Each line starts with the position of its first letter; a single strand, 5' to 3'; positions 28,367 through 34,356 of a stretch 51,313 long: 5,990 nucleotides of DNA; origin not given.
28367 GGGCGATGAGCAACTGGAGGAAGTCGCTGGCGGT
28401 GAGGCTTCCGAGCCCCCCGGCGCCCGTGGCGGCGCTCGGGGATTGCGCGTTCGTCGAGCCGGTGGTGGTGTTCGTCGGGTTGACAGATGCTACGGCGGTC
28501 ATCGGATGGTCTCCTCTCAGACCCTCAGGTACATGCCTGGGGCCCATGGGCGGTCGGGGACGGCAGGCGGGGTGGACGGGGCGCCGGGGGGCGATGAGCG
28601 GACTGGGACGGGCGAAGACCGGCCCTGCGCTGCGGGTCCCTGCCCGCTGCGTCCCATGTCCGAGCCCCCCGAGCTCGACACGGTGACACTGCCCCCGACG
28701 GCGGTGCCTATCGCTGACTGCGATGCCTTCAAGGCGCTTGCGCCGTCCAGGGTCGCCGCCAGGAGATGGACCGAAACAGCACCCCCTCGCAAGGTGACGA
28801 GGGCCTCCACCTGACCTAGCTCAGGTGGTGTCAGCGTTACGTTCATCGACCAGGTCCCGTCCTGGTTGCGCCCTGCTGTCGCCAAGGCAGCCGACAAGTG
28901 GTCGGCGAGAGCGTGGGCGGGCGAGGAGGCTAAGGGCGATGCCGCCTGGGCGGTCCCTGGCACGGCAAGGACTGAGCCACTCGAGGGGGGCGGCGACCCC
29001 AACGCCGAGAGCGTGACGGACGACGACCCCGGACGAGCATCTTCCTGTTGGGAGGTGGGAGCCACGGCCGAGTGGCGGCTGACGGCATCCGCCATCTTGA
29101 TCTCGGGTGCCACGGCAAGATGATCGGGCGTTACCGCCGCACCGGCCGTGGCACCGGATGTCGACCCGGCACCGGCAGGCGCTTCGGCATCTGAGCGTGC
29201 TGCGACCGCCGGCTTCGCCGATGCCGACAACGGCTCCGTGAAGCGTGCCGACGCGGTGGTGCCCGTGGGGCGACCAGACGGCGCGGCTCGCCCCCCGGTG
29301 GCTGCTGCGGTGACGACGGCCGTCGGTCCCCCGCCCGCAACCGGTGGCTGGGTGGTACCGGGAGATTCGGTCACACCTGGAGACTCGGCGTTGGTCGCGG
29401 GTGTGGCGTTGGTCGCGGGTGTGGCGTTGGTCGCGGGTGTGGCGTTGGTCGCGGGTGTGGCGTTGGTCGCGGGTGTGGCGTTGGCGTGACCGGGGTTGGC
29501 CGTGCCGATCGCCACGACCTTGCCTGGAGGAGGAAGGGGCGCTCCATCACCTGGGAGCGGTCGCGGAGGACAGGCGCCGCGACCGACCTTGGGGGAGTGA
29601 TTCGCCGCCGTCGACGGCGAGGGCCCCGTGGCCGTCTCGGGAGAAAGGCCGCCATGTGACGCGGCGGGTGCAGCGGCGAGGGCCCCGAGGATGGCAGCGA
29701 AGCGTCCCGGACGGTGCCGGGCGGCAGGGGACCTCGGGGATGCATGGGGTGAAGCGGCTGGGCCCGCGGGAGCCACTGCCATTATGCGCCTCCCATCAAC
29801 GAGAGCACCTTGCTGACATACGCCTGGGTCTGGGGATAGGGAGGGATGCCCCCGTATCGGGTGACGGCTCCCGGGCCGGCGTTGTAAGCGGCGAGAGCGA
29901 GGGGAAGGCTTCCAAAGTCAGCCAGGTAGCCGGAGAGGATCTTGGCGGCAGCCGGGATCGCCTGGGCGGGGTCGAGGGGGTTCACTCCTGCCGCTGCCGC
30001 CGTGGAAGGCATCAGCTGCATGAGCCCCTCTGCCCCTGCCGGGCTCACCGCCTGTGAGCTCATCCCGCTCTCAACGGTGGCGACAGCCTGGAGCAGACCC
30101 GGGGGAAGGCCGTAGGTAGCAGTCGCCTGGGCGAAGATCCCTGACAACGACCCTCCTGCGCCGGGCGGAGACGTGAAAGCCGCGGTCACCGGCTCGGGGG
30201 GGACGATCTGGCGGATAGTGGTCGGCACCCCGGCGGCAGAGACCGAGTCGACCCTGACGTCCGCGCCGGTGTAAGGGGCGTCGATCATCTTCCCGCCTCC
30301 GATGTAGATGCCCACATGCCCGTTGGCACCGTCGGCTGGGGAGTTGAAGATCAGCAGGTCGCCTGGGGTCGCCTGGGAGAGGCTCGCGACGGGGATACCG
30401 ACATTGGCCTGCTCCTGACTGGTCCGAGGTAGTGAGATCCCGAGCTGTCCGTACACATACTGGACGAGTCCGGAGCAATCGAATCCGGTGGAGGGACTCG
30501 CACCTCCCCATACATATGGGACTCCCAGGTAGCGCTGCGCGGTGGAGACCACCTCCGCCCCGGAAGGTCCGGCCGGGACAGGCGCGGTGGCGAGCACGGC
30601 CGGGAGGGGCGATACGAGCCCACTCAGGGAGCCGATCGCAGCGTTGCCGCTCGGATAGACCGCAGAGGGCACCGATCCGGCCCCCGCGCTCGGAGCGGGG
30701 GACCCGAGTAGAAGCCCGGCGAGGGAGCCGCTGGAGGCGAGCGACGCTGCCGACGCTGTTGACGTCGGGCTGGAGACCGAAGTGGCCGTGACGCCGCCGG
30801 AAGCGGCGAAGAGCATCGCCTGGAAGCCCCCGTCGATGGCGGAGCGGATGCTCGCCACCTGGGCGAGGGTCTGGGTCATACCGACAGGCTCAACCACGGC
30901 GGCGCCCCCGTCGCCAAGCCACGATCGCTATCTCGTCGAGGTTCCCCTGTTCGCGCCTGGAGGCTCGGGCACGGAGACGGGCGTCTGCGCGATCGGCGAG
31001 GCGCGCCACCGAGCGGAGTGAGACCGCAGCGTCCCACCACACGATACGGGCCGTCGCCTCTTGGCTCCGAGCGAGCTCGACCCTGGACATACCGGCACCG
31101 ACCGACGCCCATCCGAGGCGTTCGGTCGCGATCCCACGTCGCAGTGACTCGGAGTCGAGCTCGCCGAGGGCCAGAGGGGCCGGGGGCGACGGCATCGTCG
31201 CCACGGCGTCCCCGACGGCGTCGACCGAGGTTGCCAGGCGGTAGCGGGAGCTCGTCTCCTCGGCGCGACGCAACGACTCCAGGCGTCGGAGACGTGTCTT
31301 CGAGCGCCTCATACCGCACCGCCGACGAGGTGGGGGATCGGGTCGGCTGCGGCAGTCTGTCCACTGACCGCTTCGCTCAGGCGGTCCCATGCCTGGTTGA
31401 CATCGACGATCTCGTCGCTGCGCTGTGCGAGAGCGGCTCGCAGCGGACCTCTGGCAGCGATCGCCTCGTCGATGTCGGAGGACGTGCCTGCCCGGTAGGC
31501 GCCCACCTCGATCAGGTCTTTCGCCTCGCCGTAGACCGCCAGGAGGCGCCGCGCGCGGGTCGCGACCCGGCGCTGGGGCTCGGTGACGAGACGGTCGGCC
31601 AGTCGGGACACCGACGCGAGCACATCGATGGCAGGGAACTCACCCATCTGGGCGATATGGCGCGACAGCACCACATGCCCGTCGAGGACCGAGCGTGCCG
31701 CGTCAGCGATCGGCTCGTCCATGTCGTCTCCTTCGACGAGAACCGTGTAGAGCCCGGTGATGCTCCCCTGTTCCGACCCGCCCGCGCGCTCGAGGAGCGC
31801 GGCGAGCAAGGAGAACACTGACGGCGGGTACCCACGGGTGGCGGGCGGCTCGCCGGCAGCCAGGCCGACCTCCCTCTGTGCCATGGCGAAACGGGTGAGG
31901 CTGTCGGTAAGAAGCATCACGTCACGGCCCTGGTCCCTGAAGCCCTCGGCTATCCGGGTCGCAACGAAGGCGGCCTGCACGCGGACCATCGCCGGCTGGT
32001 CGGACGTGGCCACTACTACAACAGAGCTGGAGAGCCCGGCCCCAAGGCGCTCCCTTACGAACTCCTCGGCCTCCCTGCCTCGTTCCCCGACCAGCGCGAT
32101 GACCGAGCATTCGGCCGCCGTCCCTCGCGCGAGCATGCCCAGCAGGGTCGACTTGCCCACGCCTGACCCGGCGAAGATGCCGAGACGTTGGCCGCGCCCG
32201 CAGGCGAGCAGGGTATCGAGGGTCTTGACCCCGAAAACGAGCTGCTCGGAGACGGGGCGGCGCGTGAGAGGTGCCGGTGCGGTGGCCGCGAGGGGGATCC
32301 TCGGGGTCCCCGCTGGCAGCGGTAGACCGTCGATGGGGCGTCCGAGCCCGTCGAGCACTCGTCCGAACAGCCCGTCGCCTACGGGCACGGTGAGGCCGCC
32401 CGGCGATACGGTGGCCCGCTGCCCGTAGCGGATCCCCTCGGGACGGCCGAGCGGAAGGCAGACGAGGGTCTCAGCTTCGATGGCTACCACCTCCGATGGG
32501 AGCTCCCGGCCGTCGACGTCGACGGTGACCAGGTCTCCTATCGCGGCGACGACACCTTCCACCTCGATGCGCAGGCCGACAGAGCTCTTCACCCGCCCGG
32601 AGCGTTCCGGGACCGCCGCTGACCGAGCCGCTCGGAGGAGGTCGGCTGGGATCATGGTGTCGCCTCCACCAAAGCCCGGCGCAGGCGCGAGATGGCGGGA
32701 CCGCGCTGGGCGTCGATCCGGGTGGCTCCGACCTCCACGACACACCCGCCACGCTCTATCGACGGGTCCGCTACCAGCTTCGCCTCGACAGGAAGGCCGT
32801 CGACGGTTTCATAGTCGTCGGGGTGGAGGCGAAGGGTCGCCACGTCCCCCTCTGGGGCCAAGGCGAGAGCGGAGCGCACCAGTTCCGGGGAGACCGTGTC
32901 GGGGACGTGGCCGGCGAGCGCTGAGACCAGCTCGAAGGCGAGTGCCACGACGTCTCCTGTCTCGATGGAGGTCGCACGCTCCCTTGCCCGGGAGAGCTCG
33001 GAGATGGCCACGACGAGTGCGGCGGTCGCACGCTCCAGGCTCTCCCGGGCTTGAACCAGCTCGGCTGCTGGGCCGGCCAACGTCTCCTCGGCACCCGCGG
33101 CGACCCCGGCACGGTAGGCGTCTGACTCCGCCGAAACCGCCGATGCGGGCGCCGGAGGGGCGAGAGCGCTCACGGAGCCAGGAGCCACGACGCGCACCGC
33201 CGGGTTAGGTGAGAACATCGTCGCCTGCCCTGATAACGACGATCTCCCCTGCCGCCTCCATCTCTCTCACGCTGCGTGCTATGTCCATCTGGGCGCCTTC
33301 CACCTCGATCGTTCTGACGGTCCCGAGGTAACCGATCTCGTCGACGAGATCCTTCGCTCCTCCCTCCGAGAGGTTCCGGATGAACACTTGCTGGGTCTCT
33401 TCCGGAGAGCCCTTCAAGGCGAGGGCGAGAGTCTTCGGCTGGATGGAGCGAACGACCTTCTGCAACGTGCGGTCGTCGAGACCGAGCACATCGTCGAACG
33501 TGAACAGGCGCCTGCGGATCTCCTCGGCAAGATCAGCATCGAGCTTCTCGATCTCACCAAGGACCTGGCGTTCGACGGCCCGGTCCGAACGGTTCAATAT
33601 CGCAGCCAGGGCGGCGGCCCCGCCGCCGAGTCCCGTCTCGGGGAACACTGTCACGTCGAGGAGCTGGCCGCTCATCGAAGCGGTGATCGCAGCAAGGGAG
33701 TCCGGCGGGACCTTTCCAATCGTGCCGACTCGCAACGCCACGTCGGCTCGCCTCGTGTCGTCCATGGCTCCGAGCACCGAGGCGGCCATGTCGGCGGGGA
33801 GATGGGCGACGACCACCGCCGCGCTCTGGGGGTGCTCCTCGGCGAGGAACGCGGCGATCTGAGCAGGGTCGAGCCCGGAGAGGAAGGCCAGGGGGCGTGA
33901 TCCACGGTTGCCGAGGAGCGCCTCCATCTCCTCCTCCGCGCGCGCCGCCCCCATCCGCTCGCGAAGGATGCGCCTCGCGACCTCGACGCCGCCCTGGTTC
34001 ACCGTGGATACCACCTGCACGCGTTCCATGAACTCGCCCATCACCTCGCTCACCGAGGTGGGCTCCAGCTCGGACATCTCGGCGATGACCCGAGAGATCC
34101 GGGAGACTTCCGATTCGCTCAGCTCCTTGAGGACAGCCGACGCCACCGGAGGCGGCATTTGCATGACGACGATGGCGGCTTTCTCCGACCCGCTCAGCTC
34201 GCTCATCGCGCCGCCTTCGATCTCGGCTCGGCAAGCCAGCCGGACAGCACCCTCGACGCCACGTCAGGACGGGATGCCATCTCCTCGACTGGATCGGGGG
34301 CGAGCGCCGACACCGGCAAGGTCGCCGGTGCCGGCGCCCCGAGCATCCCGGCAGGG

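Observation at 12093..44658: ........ regulon: a sigma-28-type -10 box precedes many flagellar genes and sits a fixed 7-8 nt from six start codons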

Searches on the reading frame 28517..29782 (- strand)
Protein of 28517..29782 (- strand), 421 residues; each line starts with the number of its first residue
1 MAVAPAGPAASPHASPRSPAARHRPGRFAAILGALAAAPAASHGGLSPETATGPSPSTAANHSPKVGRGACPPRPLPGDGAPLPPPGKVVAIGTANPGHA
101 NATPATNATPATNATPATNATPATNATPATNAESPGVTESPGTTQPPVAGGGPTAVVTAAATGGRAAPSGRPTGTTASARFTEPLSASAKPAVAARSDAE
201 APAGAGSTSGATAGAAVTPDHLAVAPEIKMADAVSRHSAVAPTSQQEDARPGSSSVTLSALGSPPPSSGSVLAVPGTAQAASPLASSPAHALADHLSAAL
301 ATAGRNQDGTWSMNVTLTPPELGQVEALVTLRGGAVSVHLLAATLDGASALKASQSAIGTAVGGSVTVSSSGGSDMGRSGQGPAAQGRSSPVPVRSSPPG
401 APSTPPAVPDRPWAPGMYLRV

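Call 10: search_protein_families(library=pfam, proteins=[window:28517-29782:-], max_evalue=0.01)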
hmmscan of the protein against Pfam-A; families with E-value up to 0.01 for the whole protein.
window:28517-29782:- (421 aa): 1 family
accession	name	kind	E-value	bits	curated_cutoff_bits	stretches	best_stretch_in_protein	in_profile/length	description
PF02120.21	Flg_hook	-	4.5e-09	36.4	29.8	1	305-355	7-57/85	Flagellar hook-length control protein FliK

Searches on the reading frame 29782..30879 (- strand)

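Call 10: search_protein_families(library=pfam, proteins=[window:29782-30879:-], max_evalue=0.01)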
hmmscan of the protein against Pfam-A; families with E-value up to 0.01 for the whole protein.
window:29782-30879:- (365 aa): 3 families
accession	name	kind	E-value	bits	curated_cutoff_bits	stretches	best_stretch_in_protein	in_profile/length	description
PF00877.26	NLPC_P60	-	2.1e-28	98.8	23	1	119-218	1-96/105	NlpC/P60 family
PF01464.25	SLT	-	5.6e-24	84.4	21.3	1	249-344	3-106/117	Transglycosylase SLT domain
PF05382.19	Amidase_5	-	0.0052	17.1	21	1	168-214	71-119/142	Bacteriophage peptidoglycan hydrolase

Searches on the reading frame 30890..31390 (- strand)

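Call 10: search_protein_families(library=pfam, proteins=[window:30890-31390:-], max_evalue=0.01)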
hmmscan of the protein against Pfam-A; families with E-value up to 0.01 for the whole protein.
window:30890-31390:- (166 aa): 1 family
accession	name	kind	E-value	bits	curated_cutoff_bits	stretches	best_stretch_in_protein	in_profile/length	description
PF02050.21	FliJ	-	7.1e-06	26.7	28.4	1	102-158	66-122/123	Flagellar FliJ protein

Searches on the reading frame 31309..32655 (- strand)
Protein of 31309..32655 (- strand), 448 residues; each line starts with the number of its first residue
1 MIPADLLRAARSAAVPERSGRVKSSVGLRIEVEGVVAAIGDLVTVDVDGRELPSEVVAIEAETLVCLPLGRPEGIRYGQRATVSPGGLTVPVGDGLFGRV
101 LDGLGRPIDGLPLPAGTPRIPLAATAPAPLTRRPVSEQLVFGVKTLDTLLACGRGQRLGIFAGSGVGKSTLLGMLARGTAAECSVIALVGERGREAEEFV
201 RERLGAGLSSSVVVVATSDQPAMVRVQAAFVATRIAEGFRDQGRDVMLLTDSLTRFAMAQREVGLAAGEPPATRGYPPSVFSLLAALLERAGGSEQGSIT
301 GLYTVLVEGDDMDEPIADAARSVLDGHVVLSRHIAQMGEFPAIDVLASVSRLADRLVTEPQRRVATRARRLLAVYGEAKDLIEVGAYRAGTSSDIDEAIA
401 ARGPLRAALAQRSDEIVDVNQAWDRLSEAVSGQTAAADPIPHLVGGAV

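Call 10: search_protein_families(library=pfam, proteins=[window:31309-32655:-], max_evalue=0.01)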
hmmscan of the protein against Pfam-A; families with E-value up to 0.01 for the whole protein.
window:31309-32655:- (448 aa): 3 families
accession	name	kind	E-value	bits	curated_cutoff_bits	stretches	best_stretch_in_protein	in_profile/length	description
PF00006.31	ATP-synt_ab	-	9.9e-83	277.4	29.5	1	142-350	1-213/213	ATP synthase alpha/beta family, nucleotide-binding domain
PF18269.6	T3SS_ATPase_C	-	2.8e-19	69.2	22.7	1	357-428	1-72/72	T3SS EscN ATPase C-terminal domain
PF00005.33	ABC_tran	-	0.0016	19.5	25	1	151-195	7-51/137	ABC transporter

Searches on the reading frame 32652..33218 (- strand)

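Call 10: search_protein_families(library=pfam, proteins=[window:32652-33218:-], max_evalue=0.01)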
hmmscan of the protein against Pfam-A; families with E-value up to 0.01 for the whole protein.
window:32652-33218:- (188 aa): 1 family
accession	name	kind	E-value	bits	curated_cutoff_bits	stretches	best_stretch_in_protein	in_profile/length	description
PF02108.21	FliH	-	5.1e-11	43.1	24.1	1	66-171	5-120/128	Flagellar assembly protein FliH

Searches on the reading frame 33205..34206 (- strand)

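Call 10: search_protein_families(library=pfam, proteins=[window:33205-34206:-], max_evalue=0.01)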
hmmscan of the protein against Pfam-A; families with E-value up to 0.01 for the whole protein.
window:33205-34206:- (333 aa): 4 families
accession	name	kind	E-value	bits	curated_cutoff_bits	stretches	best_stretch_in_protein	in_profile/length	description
PF01706.21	FliG_C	-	1.2e-35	122.5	23.3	1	218-323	2-107/108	FliG C-terminal domain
PF14842.11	FliG_N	-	9.4e-29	100.5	25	2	3-105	1-103/104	FliG N-terminal domain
PF14841.11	FliG_M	-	1.4e-25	89.8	25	2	114-184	1-71/76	FliG middle domain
PF03448.22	MgtE_N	-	5.7e-11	43.3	25.9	1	112-157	1-46/102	MgtE intracellular N domain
